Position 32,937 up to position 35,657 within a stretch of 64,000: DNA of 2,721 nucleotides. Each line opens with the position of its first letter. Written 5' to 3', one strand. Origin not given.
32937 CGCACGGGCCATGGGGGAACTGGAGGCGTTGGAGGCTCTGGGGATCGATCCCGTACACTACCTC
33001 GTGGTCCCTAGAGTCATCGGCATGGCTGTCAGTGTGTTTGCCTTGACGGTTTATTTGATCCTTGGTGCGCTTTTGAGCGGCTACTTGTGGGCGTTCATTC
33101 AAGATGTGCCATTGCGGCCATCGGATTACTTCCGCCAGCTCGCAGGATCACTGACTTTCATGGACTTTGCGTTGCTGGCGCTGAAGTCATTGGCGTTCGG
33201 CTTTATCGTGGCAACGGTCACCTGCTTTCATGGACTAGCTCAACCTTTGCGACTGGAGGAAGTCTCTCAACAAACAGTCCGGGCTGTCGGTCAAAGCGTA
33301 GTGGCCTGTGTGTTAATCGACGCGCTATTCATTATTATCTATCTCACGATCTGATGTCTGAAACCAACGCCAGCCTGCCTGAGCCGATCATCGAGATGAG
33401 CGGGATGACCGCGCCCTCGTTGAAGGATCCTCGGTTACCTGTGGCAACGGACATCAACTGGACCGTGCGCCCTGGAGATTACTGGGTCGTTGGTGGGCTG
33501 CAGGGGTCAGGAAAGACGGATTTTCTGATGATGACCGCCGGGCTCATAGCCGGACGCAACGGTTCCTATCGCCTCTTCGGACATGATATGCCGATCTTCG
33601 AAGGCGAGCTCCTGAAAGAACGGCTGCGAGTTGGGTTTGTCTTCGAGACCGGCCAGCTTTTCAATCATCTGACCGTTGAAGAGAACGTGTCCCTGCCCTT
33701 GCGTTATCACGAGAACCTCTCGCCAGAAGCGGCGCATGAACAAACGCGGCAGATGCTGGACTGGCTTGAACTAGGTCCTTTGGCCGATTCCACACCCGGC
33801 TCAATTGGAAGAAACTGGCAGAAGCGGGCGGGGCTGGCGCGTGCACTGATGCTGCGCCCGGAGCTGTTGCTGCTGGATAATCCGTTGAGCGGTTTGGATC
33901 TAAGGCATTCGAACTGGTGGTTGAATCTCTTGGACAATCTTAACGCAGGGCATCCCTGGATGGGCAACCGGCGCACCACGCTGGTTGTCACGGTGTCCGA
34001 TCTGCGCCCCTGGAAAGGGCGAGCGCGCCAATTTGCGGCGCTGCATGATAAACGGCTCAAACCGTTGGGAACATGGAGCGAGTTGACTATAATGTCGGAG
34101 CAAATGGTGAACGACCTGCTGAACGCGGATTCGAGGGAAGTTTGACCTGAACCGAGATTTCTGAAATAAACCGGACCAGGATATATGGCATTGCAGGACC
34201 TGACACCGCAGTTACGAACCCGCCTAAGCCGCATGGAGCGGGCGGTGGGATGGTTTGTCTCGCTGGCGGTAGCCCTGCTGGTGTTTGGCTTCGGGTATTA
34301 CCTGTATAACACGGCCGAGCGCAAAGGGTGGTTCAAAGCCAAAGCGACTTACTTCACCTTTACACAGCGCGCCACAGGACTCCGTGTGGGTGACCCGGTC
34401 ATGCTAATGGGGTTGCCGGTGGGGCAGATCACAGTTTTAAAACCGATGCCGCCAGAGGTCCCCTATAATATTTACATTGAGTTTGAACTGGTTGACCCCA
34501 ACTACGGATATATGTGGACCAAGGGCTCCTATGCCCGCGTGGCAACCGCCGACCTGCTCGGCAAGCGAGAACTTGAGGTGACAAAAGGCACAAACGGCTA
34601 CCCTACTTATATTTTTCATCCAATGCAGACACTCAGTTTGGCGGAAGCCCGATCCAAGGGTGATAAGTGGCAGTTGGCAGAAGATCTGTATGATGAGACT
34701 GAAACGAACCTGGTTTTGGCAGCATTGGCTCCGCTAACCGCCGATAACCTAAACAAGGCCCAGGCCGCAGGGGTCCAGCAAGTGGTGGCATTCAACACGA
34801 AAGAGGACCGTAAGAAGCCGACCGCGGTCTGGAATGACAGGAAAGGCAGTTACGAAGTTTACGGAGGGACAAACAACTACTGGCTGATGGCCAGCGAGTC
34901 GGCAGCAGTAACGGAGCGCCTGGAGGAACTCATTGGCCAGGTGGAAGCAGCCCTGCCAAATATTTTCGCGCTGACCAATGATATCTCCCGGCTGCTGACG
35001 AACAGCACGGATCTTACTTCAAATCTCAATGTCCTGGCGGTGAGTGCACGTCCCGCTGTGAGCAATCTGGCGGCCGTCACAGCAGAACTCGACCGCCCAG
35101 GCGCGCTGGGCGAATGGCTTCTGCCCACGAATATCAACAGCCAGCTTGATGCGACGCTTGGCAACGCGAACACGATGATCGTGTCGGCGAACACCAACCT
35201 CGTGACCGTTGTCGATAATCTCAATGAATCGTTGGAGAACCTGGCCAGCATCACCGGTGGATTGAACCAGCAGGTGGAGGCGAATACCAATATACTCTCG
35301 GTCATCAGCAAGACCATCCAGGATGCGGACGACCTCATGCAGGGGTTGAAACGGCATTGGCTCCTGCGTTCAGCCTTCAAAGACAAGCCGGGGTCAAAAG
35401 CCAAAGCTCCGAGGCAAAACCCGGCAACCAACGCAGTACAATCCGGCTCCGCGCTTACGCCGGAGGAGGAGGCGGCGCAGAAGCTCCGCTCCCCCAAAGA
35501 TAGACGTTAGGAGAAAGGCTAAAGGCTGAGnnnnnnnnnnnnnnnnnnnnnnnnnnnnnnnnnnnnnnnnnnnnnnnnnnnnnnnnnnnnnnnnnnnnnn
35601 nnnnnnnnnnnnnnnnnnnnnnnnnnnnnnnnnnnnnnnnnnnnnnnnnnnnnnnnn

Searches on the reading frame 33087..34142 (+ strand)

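Call 19: search_protein_families(library=pfam, proteins=[window:33087-34142:+], max_evalue=0.001)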
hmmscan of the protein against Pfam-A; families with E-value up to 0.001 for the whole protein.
window:33087-34142:+ (352 aa): 1 family
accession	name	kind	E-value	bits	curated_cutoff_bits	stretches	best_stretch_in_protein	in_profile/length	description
PF00005.33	ABC_tran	-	1e-19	71.9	25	1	121-267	2-136/137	ABC transporter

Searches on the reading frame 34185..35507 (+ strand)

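Call 19: search_protein_families(library=pfam, proteins=[window:34185-35507:+], max_evalue=0.001)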
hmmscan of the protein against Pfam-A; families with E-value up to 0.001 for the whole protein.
window:34185-35507:+ (441 aa): 1 family
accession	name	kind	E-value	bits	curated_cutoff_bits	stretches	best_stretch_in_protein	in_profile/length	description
PF02470.25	MlaD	-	6.7e-09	36.3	25.1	1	55-135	4-81/81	MlaD protein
